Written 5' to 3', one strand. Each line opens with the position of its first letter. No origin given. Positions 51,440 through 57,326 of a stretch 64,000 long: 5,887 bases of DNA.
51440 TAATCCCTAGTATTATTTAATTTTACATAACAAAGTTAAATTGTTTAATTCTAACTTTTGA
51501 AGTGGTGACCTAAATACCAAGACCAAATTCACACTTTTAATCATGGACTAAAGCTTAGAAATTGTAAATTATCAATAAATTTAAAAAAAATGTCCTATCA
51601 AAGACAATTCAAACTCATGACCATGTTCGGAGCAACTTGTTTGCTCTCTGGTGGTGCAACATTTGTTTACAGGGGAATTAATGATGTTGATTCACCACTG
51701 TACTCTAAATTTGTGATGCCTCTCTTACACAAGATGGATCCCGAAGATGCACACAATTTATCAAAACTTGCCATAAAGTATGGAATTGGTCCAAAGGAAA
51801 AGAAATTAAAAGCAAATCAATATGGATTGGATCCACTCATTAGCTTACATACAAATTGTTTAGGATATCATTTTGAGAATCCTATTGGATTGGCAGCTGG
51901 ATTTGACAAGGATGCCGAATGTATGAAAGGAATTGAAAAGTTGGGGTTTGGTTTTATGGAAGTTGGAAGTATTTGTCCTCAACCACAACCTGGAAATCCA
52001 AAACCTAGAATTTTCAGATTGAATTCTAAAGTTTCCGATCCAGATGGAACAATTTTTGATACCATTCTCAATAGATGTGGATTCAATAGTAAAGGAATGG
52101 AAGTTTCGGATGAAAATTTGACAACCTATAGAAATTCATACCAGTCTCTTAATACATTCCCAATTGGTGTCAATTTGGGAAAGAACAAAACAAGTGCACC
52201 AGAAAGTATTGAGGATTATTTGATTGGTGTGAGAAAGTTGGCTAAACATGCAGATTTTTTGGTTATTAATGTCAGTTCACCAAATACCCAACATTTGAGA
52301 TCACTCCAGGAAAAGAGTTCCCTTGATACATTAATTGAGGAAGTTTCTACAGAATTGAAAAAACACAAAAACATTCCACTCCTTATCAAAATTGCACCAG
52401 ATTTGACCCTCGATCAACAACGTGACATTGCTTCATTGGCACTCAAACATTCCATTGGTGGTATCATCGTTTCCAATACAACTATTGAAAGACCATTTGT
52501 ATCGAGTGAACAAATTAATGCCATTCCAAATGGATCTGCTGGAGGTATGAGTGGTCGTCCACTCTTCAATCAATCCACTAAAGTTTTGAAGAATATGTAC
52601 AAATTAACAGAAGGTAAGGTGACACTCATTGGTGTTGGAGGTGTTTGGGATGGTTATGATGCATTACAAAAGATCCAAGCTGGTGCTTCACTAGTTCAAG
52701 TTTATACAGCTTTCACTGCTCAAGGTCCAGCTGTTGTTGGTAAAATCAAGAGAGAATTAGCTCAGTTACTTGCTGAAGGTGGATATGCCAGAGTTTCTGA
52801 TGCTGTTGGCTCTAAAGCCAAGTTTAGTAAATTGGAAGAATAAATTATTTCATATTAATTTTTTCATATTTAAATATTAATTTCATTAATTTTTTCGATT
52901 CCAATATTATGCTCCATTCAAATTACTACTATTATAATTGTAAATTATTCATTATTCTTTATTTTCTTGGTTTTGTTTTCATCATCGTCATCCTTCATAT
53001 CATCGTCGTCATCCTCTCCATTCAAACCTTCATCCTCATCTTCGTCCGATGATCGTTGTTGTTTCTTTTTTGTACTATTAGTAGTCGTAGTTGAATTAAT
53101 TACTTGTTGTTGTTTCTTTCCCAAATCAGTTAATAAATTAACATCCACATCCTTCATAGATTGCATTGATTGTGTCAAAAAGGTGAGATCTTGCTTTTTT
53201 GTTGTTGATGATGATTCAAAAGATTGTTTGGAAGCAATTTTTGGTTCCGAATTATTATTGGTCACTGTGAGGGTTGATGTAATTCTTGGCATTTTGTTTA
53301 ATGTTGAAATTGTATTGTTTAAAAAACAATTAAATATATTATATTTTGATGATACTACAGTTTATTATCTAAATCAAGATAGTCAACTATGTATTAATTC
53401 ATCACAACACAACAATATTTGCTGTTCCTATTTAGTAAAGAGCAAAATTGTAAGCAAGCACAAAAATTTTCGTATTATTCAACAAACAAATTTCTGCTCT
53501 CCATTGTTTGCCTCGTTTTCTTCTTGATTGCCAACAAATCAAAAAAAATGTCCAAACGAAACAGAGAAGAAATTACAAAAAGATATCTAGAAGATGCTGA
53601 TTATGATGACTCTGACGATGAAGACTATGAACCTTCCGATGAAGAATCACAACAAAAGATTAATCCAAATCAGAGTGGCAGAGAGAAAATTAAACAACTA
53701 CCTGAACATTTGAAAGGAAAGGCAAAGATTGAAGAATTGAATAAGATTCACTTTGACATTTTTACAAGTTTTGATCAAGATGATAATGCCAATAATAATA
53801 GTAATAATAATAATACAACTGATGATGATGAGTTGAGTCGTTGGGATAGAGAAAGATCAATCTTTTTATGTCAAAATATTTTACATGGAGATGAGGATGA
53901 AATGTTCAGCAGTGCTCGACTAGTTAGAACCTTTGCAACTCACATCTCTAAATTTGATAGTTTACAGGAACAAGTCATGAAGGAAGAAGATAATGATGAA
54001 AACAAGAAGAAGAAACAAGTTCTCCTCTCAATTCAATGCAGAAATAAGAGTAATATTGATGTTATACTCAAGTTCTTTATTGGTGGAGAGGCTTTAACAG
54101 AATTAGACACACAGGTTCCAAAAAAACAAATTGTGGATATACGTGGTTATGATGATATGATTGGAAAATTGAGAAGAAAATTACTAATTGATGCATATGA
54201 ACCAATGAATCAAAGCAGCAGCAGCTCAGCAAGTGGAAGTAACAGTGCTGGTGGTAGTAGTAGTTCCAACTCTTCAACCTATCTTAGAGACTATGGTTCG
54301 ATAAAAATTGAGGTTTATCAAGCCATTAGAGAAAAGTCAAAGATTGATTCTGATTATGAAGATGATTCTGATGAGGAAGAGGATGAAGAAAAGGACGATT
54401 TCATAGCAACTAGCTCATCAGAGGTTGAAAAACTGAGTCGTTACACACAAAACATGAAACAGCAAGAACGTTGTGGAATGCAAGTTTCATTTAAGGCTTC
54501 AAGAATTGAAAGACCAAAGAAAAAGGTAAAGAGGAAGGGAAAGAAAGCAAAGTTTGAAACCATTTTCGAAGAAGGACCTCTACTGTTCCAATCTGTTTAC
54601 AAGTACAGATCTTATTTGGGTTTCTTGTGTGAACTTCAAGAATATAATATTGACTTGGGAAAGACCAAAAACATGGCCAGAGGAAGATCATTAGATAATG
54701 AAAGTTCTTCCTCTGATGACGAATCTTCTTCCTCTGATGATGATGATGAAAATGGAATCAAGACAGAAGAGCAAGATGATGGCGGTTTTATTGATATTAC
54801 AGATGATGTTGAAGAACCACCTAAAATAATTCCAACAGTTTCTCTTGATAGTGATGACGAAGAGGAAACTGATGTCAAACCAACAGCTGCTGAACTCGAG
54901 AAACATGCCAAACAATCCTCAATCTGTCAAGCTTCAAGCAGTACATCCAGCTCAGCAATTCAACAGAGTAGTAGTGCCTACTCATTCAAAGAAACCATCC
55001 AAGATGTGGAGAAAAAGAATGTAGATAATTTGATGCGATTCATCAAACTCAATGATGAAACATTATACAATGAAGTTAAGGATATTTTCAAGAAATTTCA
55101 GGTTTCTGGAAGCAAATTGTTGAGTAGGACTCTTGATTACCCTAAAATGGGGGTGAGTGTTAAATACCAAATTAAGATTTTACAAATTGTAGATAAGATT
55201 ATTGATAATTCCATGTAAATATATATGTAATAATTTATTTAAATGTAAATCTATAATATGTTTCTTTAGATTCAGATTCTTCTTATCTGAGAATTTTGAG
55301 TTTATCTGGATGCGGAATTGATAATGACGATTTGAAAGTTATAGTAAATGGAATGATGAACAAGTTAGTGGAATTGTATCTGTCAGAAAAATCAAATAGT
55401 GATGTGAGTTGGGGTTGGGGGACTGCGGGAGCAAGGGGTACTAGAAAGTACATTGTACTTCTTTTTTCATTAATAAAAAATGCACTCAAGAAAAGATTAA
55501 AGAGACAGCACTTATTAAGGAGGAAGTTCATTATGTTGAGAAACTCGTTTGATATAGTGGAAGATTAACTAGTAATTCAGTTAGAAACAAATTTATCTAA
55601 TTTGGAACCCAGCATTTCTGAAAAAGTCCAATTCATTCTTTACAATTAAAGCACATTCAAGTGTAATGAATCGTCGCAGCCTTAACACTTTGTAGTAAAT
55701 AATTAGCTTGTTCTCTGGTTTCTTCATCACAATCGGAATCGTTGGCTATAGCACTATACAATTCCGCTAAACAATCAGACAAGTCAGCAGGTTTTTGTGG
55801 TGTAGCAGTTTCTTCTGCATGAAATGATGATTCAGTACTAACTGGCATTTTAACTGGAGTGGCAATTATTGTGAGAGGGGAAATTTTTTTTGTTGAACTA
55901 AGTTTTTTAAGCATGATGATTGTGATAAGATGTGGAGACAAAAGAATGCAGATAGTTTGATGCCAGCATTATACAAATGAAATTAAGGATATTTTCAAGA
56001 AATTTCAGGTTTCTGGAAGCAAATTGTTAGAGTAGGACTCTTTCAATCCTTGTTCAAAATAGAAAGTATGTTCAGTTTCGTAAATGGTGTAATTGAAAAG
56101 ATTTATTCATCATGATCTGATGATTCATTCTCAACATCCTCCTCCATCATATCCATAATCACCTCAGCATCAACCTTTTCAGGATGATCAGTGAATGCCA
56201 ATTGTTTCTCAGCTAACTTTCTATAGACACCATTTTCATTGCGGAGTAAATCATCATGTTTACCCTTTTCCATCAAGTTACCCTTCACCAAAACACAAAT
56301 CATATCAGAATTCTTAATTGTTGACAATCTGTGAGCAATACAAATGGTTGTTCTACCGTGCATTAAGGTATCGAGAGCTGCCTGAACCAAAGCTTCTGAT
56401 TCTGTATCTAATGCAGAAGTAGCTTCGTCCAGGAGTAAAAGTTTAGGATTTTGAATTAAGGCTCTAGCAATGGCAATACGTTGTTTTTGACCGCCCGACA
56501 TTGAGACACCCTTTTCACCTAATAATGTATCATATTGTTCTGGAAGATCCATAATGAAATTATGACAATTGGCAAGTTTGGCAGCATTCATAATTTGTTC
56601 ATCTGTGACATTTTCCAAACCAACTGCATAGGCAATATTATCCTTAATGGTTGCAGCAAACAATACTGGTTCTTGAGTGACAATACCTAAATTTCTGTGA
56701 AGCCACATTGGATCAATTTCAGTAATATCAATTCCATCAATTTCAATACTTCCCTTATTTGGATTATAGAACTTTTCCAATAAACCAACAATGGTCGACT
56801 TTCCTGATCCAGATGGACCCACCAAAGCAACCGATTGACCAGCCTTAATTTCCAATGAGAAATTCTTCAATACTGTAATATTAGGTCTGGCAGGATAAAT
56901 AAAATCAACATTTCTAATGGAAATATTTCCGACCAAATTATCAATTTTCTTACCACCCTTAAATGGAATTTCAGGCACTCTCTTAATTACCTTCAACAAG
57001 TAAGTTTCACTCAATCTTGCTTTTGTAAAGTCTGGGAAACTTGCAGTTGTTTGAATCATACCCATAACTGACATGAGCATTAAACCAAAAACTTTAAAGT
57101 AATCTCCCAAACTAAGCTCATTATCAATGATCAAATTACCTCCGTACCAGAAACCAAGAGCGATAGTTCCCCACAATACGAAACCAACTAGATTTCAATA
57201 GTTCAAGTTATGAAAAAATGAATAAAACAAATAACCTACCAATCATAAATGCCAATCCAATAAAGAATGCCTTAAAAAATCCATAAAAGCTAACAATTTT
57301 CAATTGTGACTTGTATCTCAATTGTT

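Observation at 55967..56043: Decayed roughly 77-bp duplicate of the upstream gene's 3' coding end, about 900 bp downstream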

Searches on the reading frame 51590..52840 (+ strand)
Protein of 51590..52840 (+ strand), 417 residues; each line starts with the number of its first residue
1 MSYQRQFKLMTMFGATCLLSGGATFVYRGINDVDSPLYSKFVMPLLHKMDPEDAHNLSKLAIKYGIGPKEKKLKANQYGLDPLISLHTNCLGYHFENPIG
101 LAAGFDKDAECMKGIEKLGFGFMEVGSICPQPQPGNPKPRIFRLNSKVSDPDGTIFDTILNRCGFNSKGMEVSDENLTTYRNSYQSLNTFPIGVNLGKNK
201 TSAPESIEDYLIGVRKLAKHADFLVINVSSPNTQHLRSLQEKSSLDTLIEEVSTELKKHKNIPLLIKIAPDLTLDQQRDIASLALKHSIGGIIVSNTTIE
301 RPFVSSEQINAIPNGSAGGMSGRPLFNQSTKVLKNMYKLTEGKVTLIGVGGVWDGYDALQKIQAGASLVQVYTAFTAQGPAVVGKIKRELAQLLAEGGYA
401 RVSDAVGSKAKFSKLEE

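Call 8: search_protein_families(library=pfam, proteins=[window:51590-52840:+], max_evalue=0.01)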
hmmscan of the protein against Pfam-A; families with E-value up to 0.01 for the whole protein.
window:51590-52840:+ (417 aa): 2 families
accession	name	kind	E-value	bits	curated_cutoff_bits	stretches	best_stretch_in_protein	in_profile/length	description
PF01180.27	DHO_dh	-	3.7e-84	282.8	27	1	86-394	2-291/291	Dihydroorotate dehydrogenase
PF03060.21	NMO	-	0.0092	15.8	28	0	316-376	166-226/331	Nitronate monooxygenase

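Call 12: find_encoding_contigs(protein=window:51590-52840:+, flank=10000, max_places=10)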
Protein window:51590-52840:+ (417 aa): no gene with exactly this product is on record in the collection.

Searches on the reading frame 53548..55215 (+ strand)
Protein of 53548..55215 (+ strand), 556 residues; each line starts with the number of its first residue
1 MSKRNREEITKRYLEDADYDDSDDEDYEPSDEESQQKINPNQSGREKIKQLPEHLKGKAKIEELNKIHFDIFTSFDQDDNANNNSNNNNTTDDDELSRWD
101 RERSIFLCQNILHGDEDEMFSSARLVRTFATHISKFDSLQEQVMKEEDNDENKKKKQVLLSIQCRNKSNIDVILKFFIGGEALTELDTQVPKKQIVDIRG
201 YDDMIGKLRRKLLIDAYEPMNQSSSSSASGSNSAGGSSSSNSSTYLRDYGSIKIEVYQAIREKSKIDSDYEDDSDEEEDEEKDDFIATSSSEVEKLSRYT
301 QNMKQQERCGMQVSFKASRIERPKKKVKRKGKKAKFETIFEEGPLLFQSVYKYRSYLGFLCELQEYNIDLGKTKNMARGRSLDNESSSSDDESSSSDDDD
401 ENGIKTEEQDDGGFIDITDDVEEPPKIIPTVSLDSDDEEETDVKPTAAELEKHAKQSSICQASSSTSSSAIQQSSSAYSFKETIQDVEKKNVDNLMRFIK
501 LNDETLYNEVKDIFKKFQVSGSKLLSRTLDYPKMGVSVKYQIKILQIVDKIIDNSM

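Call 6: find_encoding_contigs(protein=window:53548-55215:+, flank=10000, max_places=10)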
Protein window:53548-55215:+ (556 aa): no gene with exactly this product is on record in the collection.

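Call 8: search_protein_families(library=pfam, proteins=[window:53548-55215:+], max_evalue=0.01)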
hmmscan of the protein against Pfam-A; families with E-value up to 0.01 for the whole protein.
window:53548-55215:+ (556 aa): 0 families

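Call 9: find_homologous_proteins(query=window:53548-55215:+, max_evalue=0.001)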
Query window:53548-55215:+ (556 aa): 2 proteins with E <= 0.001 among 8000 candidates.
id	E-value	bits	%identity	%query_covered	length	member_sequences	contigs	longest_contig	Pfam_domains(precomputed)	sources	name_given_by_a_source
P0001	0.0e+0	1187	100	100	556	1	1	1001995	-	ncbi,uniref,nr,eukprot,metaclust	ncbi:hypothetical protein NAEGRDRAFT_77912 [Naegleria gruberi]|uniref:Uncharacterized protein n=1 Ta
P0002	9.3e-87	310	41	100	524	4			-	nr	nr:unnamed protein product [Naegleria fowleri]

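Call 11: find_encoding_contigs(protein=P0002, flank=10000, max_places=10)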
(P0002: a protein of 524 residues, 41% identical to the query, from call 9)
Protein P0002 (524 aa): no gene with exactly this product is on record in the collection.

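Call 30: find_related_loci(query=A3, collection=metagenome_contigs, flank=5000)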
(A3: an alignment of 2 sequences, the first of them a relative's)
Query A3 (556 aa) in metagenome_contigs; peptide patterns used: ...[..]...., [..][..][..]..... (x = any residue, [..] = any of these).
600 stretches matched a pattern, but none encodes a relative of the query by tblastn (E <= 1e-3).

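Call 31: search_protein_families(library=pfam, proteins=[P0001, P0002], max_evalue=10)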
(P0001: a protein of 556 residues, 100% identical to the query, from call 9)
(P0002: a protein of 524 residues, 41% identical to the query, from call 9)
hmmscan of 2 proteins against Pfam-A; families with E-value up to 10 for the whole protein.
P0001 (556 aa): 2 families
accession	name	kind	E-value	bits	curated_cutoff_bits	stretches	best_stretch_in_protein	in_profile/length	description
PF10044.14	LIN52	-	0.2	12.9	22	1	472-514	27-69/93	Retinal tissue protein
PF10669.14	Phage_Gp23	-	6.7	7.5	29.3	1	258-309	46-96/120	Protein gp23 (Bacteriophage A118)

P0002 (524 aa): 0 families

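Call 32: search_solved_structures(query=A3, max_evalue=1)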
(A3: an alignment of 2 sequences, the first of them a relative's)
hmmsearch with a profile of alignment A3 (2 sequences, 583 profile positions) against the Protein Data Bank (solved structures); distinct sequences matched with E-value up to 1: 0.

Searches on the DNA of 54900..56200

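Call 44: search_rna_families(source=window, start=54900, end=56200, threshold=evalue, max_evalue=1)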
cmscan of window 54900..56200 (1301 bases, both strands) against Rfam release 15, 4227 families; matches with E-value up to 1: 1.
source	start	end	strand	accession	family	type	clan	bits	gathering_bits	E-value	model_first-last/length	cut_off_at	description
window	55917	56046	+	RF01295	SCARNA7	Gene; snRNA; snoRNA; scaRNA;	-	13.6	65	0.85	1-330/330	no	Small Cajal body-specific RNA 7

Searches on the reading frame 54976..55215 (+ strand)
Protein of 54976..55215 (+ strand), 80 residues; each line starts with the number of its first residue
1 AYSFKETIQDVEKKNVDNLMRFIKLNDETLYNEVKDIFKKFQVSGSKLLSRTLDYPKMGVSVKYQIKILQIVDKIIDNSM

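Call 31: search_protein_families(library=pfam, proteins=[window:54976-55215:+], max_evalue=10)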
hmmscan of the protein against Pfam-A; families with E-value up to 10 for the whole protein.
seq(80 aa): 3 families
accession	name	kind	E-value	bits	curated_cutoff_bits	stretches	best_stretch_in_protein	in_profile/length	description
PF09763.15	Sec3_CC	-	0.052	13.8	27.1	1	4-48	61-103/133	Exocyst complex component Sec3, coiled-coil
PF25398.1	CUX1_N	-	0.066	13.6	27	1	12-50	43-82/116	CUX1-like, N-terminal tRNA-binding arm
PF07647.24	SAM_2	-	0.14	12.8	20.5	1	15-73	5-63/66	SAM domain (Sterile alpha motif)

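Call 39: predict_structure(protein=window:54976-55215:+)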
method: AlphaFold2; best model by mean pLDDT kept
length: 80 residues; sequences in the alignment: 1
mean_pLDDT: 55.3   pTM: 0.40
mean pLDDT of the five models: 55.3, 54.9, 53.7, 51.4, 50.8
residues with pLDDT >= 90: 0; 70-90: 7; 50-70: 55; < 50: 18
segments of 3 or more residues with pLDDT < 50: 1-11, 76-80
pLDDT, mean of each block of 10 residues (from residue 1): 39 61 66 64 51 54 59 48
secondary structure, 60 per line:
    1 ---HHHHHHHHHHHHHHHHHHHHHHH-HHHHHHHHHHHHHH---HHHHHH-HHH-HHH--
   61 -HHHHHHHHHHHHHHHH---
elements in order: H4-26 H28-41 H45-50 H62-77
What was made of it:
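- Tried and rejected: The single-sequence AlphaFold model has pLDDT 55 (call 39), too poor for a fold search, so the SAM-like idea is left as a lead.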

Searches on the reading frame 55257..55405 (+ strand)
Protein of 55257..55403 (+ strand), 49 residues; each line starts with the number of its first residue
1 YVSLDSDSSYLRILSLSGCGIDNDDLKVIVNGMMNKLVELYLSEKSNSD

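Call 8: search_protein_families(library=pfam, proteins=[window:55257-55405:+], max_evalue=0.01)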
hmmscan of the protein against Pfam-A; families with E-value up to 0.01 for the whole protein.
window:55257-55405:+ (49 aa): 1 family
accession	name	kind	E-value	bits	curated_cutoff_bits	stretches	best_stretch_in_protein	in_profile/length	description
PF13516.12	LRR_6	-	0.0031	17.9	23.4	1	8-29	2-23/24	Leucine Rich repeat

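Call 25: find_homologous_proteins(query=window:55257-55403:+, max_evalue=0.01)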
Query window:55257-55403:+: no candidate shares three 5-residue words with the query. No homologue found.
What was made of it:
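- Tried and rejected: LRR-like ORF 55257-55403: no close homologue (call 25), so it cannot be shown to be a second gene-fragment relic.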

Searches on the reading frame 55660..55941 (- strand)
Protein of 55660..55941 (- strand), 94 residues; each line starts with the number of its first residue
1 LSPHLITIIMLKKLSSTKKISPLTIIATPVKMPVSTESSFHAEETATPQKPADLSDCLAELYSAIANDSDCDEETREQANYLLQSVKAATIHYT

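Call 8: search_protein_families(library=pfam, proteins=[window:55660-55914:-], max_evalue=0.01)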
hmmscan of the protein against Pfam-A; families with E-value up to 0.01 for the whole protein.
window:55660-55914:- (85 aa): 0 families

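Call 13: find_encoding_contigs(protein=window:55660-55914:-, flank=10000, max_places=10)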
Protein window:55660-55914:- (85 aa): no gene with exactly this product is on record in the collection.
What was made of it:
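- On Alternative terminal exon: Exact-protein look-ups found no record (calls 6, 12, 13).
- Tried and rejected: Exact-protein look-ups: queries for the 556-aa protein, the N. fowleri orthologue, DHODH and the 85-aa ORF found no record (calls 6, 11, 12, 13).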

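Call 17: find_homologous_proteins(query=window:55660-55941:-, max_evalue=0.01)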
Query window:55660-55941:- (94 aa): 1 proteins with E <= 0.01 among 2 candidates.
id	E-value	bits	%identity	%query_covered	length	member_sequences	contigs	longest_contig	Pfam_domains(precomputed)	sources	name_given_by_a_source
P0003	1.6e-32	129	100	67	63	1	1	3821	-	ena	-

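Call 18: find_encoding_contigs(protein=P0003, flank=10000, max_places=10)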
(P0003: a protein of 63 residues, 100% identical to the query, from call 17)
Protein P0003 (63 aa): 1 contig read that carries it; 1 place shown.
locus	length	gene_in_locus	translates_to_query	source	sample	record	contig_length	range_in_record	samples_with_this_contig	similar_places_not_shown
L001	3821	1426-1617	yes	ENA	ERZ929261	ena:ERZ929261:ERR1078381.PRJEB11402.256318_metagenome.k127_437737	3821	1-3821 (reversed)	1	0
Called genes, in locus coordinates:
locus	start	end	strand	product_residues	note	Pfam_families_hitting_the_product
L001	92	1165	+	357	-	PF02463:SMC_N (faint), PF00005:ABC_tran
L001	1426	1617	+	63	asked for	-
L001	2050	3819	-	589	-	?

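Call 51: search_protein_representatives(protein=P0003)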
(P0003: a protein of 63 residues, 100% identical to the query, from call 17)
Query: 63 residues. Proteins with E-value up to 0.001 (for the whole library): 1; up to 1e-10: 1; up to 1e-30: 1. The best 1 are listed.
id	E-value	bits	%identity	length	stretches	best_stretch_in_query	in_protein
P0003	4.9e-34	129.8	100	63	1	1-63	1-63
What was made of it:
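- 55657..55848 (-): Orphan 63-codon ORF (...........IHYT*). Its ATG lies 78 nt beyond the copy's left edge, read on the minus strand. It is context only and is not shown to be a gene. No homologue was found among 1.84 billion representative proteins (call 51).
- Tried and rejected: Orphan 63-aa ORF: no homologue in the word-indexed search (call 17) or the exhaustive search (call 51), so it is not shown to be a gene.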

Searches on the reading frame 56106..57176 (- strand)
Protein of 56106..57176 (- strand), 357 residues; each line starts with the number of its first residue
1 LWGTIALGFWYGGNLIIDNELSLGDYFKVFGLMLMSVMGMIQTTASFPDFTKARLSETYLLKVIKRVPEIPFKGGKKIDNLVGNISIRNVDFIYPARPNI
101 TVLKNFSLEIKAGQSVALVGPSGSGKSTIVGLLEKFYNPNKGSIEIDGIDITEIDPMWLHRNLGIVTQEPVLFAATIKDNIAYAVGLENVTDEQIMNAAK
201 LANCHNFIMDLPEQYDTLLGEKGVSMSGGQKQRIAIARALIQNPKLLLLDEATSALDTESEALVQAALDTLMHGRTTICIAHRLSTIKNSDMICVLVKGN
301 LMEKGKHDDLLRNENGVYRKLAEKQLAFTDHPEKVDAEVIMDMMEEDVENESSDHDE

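Call 8: search_protein_families(library=pfam, proteins=[window:56106-57176:-], max_evalue=0.01)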
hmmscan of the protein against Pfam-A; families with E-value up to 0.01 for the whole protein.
window:56106-57176:- (357 aa): 11 families
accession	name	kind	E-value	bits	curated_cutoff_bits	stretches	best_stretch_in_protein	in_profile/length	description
PF00005.33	ABC_tran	-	5.6e-34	118.1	25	1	103-254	1-137/137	ABC transporter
PF02463.25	SMC_N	-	1.6e-07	31.4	40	1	193-296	135-211/220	RecF/RecN/SMC N terminal domain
PF13604.12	AAA_30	-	0.00038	20.7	27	1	115-270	20-115/191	AAA domain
PF13191.12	AAA_16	-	0.00043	21.3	32.6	1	112-270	21-158/167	AAA ATPase domain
PF13555.12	AAA_29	-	0.00064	19.9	27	1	108-130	17-39/61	P-loop containing region of AAA domain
PF09818.15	ABC_ATPase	-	0.00081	18.9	23.2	1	202-258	135-190/283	P-loop domain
PF13175.12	AAA_15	-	0.0029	17.7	32.1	1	103-152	14-66/374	AAA ATPase domain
PF07728.20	AAA_5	-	0.0049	17.3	22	0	116-138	2-24/139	AAA domain (dynein-related subfamily)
PF13401.12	AAA_22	-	0.0056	17.4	27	0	113-254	5-95/130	AAA domain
PF13304.12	AAA_21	-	0.008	16.7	27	0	116-134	2-20/304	AAA domain, putative AbiEii toxin, Type IV TA system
PF13479.12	AAA_24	-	0.0082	16.4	27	0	113-211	2-72/195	AAA domain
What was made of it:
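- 56103..57176 (-): Terminal exon of an ABC-transporter (ABCB-type) gene. Its TAA stop at 56103-56105 is 60 nt from the copy. PF00005 ABC_tran E = 5.6e-34 (call 8).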

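Call 42: find_encoding_contigs(protein=window:56106-57176:-, flank=10000, max_places=10)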
Protein window:56106-57176:- (357 aa): 1 contig read that carries it; 1 place shown.
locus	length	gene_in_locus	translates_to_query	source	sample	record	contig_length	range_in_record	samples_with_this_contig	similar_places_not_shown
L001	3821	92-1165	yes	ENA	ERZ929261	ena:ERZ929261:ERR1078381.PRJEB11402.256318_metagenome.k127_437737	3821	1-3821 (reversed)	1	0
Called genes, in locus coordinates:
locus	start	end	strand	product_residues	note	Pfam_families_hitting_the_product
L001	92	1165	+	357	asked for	PF02463:SMC_N (faint), PF00005:ABC_tran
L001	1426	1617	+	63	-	-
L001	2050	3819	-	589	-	?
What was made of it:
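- Tried and rejected: Further contigs: look-up of the ABC exon product found only L001 again (call 42).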
